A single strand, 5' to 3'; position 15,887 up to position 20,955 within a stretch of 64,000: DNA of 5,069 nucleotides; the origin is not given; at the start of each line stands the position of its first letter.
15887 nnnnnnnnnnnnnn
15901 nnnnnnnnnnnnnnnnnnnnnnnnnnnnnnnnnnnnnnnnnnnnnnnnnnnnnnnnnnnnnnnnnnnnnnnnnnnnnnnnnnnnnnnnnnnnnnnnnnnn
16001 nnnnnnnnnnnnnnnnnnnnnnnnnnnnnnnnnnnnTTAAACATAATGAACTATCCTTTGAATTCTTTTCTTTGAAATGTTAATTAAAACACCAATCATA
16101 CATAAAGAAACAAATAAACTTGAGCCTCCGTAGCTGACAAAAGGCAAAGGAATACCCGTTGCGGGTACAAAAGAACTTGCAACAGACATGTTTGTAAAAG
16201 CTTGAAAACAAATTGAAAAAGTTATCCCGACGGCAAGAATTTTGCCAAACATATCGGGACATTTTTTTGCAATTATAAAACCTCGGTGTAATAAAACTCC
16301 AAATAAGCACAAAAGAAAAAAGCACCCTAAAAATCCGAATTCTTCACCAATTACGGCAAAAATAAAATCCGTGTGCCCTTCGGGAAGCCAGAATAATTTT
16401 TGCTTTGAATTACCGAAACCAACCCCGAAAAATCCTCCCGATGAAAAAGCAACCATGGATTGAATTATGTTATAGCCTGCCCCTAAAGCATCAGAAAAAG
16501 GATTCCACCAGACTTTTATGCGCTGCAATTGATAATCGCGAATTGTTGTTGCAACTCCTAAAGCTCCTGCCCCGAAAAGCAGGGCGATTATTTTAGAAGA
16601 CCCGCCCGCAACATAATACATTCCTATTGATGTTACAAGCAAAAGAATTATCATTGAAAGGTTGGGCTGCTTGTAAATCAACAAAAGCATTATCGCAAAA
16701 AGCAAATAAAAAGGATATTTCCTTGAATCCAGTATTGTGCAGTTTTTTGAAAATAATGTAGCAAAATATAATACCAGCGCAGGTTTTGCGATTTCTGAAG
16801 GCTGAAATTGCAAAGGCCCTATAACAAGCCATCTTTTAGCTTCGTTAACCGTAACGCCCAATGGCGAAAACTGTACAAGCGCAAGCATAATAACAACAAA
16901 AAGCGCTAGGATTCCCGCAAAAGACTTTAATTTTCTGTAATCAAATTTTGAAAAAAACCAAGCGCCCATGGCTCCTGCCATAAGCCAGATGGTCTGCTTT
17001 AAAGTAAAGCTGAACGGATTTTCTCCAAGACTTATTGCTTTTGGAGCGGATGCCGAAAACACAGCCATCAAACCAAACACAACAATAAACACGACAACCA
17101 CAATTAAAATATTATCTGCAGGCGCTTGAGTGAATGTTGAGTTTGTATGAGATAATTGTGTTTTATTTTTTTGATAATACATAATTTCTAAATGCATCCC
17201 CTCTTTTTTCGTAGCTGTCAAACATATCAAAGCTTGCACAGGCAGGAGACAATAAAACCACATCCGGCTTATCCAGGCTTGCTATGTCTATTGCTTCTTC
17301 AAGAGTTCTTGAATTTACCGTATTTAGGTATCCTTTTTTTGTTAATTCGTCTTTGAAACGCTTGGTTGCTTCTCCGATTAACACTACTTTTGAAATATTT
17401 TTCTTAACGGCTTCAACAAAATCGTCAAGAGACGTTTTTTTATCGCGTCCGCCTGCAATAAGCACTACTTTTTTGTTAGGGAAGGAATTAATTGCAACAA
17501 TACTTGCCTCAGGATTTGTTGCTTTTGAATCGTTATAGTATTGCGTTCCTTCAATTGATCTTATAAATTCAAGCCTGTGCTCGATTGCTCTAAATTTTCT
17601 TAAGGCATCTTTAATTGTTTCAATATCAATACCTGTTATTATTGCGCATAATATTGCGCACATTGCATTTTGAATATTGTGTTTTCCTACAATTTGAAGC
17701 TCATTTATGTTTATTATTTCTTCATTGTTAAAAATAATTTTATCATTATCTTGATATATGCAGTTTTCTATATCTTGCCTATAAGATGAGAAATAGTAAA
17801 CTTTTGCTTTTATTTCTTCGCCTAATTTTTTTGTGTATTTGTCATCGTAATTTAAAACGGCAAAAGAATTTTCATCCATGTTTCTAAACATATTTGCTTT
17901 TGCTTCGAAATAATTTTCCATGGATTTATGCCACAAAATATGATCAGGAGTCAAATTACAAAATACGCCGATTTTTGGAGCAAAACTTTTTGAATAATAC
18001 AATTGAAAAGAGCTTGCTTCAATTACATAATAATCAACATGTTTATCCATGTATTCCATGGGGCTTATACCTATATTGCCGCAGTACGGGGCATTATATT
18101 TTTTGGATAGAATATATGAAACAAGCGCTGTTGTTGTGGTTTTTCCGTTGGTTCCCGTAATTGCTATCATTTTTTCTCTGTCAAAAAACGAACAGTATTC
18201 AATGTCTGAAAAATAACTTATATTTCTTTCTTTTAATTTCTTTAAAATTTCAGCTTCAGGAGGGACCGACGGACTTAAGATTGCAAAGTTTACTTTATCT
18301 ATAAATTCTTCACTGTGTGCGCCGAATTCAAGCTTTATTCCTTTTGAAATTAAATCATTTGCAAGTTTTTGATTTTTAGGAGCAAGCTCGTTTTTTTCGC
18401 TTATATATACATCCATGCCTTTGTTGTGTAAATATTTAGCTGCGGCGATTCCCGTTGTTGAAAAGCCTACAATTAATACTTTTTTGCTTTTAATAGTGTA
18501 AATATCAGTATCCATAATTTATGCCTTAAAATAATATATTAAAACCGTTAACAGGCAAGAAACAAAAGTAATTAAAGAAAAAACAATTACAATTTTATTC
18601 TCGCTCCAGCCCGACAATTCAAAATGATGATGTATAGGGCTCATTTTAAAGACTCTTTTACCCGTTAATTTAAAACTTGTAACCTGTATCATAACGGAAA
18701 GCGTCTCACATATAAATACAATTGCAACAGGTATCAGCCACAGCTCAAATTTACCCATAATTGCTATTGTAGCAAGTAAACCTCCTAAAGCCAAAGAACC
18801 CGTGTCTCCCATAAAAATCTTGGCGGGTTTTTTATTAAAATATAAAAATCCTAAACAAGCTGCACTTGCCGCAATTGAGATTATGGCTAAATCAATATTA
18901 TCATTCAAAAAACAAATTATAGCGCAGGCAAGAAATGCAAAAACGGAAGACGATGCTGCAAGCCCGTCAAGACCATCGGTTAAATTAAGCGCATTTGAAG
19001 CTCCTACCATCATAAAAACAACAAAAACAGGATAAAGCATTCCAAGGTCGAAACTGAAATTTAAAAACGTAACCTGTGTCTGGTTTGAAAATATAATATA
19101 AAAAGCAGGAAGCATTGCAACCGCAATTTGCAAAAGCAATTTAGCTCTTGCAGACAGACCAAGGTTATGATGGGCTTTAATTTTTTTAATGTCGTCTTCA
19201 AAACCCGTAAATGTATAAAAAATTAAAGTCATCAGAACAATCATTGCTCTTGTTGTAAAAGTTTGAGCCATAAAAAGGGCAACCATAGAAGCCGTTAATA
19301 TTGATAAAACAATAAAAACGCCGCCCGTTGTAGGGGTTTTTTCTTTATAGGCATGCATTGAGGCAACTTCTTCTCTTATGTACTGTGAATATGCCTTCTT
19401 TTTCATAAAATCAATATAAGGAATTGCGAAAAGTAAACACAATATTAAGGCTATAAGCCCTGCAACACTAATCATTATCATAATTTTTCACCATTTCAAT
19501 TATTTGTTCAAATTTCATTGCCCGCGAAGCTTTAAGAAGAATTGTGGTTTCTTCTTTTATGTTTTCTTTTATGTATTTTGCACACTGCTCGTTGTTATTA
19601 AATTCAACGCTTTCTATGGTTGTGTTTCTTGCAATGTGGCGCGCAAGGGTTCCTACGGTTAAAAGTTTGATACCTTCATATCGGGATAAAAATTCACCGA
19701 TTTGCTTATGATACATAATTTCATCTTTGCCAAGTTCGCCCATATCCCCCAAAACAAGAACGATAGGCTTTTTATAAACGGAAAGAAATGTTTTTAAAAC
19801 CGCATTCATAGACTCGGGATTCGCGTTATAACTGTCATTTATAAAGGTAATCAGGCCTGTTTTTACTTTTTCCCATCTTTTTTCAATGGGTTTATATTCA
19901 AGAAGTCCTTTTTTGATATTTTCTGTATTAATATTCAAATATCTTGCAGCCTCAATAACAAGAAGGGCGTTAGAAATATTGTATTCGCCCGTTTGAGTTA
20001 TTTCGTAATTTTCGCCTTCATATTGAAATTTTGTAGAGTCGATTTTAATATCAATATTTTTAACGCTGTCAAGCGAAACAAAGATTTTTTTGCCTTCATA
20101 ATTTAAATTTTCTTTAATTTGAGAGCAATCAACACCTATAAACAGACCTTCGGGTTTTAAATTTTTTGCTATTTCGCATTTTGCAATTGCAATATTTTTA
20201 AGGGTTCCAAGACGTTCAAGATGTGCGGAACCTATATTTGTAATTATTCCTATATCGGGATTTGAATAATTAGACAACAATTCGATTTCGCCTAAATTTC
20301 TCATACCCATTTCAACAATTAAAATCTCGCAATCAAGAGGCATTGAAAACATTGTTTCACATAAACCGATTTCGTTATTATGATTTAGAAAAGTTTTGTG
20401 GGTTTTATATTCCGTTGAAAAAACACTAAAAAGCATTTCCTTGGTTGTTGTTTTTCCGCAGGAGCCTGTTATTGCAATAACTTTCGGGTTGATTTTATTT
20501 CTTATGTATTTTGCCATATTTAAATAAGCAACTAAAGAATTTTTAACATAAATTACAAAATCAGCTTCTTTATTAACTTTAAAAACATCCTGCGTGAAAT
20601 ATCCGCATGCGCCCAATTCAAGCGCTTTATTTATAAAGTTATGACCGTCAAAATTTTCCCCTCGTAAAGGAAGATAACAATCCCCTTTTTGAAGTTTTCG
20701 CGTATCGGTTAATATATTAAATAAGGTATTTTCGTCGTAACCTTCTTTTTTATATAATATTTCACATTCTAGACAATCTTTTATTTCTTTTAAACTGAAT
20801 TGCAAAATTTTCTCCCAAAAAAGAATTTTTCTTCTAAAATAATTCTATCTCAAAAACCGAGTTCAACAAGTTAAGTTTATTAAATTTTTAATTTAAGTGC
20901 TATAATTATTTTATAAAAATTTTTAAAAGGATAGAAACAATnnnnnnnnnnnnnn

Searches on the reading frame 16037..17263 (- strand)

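Call 8: search_protein_families(library=pfam, proteins=[window:16037-17263:-], max_evalue=0.001)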
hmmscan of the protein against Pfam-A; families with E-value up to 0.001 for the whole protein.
window:16037-17263:- (408 aa): 1 family
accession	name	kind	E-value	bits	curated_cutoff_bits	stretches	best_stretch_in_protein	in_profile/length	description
PF01098.24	FTSW_RODA_SPOVE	-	9.8e-102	341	26.4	1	53-400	4-354/356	Cell cycle protein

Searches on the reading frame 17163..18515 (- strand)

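Call 8: search_protein_families(library=pfam, proteins=[window:17163-18515:-], max_evalue=0.001)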
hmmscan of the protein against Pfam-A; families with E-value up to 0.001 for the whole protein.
window:17163-18515:- (450 aa): 5 families
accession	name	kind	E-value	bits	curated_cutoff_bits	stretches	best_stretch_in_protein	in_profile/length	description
PF08245.18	Mur_ligase_M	-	4.8e-32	112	24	1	119-291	1-200/200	Mur ligase middle domain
PF02875.26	Mur_ligase_C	-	2.5e-14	54.6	28.4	1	313-426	1-127/127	Mur ligase, glutamate ligase domain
PF21799.2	MurD-like_N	-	1e-09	39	27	1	11-100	1-85/88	Mur ligase MurD-like, N-terminal domain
PF21377.3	MurD_N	-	6.4e-06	26.6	24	1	12-90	1-76/76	MurD N-terminal domain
PF07991.19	KARI_N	-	0.00099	19.2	20.6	0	8-44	2-38/165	Acetohydroxy acid isomeroreductase, NADPH-binding domain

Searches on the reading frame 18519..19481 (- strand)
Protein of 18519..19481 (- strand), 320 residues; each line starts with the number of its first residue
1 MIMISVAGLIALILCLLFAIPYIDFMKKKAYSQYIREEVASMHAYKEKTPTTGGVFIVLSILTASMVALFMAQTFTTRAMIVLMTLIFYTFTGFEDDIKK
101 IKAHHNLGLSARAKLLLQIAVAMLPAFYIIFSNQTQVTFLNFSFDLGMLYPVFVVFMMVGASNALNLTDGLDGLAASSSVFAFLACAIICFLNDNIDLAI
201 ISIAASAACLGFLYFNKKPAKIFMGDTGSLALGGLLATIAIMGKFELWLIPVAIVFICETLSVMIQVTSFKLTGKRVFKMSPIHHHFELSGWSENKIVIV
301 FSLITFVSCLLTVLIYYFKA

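Call 8: search_protein_families(library=pfam, proteins=[window:18519-19481:-], max_evalue=0.001)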
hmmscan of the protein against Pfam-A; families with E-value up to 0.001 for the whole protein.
window:18519-19481:- (320 aa): 1 family
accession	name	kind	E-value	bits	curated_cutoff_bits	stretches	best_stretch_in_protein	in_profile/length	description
PF00953.26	Glycos_transf_4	-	3.6e-40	138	27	1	80-243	2-159/160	Glycosyl transferase family 4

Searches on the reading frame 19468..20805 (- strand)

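Call 8: search_protein_families(library=pfam, proteins=[window:19468-20805:-], max_evalue=0.001)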
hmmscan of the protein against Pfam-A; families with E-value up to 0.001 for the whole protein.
window:19468-20805:- (445 aa): 3 families
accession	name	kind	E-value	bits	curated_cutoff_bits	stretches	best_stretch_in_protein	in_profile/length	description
PF08245.18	Mur_ligase_M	-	1.6e-35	123.4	24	1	112-286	1-199/200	Mur ligase middle domain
PF02875.26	Mur_ligase_C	-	2e-16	61.4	28.4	1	310-428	2-127/127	Mur ligase, glutamate ligase domain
PF01225.30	Mur_ligase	-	9.6e-06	26.3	21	1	31-99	5-85/95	Mur ligase family, catalytic domain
